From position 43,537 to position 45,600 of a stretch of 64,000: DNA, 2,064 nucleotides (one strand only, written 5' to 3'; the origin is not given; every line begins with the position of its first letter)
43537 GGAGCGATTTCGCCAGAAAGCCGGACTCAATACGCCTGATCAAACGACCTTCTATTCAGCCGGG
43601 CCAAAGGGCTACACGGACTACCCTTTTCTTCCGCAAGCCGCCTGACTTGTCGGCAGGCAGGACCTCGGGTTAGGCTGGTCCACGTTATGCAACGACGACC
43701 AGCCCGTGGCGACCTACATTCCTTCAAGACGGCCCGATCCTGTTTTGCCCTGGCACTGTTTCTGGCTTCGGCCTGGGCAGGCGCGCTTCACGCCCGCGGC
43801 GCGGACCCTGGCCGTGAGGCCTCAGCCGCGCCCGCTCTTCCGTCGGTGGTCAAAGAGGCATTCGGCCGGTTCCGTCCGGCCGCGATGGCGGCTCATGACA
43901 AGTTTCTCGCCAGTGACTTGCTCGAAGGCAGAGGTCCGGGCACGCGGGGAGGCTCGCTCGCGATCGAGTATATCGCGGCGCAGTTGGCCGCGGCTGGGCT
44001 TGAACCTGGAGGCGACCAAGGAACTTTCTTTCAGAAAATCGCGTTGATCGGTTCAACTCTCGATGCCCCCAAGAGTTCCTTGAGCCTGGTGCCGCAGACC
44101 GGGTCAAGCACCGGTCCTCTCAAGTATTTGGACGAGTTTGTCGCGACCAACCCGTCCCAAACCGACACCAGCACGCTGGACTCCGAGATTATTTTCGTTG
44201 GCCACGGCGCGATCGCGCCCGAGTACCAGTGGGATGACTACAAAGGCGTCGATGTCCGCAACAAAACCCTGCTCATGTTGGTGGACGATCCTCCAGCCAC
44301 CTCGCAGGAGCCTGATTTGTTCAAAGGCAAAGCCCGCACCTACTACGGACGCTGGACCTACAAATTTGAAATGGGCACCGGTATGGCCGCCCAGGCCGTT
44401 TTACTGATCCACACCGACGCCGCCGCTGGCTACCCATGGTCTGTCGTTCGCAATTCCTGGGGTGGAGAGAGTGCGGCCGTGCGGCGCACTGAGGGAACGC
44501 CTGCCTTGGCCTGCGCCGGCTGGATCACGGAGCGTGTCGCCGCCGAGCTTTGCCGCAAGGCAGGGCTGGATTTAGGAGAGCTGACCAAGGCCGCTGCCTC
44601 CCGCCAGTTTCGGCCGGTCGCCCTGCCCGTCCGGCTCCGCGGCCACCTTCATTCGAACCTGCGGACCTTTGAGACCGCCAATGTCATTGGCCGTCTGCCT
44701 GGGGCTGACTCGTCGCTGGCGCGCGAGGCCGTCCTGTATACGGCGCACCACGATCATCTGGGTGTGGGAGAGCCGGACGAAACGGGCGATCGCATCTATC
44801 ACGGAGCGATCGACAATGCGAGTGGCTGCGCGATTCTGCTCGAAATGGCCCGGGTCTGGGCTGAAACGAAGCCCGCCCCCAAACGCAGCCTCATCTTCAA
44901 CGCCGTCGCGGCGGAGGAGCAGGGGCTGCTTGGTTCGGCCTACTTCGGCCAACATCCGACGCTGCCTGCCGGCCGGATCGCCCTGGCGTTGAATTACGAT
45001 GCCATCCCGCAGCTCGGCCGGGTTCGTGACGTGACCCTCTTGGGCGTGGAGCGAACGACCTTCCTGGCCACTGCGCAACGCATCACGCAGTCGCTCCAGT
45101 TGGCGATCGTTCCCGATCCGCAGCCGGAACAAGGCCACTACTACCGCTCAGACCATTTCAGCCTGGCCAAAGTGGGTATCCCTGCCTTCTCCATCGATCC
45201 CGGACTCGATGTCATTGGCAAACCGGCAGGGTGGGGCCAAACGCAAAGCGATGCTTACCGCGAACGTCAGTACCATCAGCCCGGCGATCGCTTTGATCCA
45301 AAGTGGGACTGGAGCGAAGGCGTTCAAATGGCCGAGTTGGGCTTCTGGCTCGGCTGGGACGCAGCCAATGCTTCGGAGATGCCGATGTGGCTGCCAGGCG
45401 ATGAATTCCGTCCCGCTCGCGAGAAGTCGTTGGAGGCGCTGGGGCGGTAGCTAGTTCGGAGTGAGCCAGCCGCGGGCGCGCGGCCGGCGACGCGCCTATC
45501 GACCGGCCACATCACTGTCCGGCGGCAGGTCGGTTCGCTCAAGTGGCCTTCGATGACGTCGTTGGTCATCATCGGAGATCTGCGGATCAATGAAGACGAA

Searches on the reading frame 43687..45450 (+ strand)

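Call 40: search_protein_families(library=pfam, proteins=[window:43687-45450:+], max_evalue=0.00001)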
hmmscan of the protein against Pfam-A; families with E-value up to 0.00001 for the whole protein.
window:43687-45450:+ (587 aa): 1 family
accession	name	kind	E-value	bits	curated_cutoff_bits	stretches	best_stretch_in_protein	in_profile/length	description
PF04389.22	Peptidase_M28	-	1.4e-40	139.6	21.3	1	332-542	1-179/193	Peptidase family M28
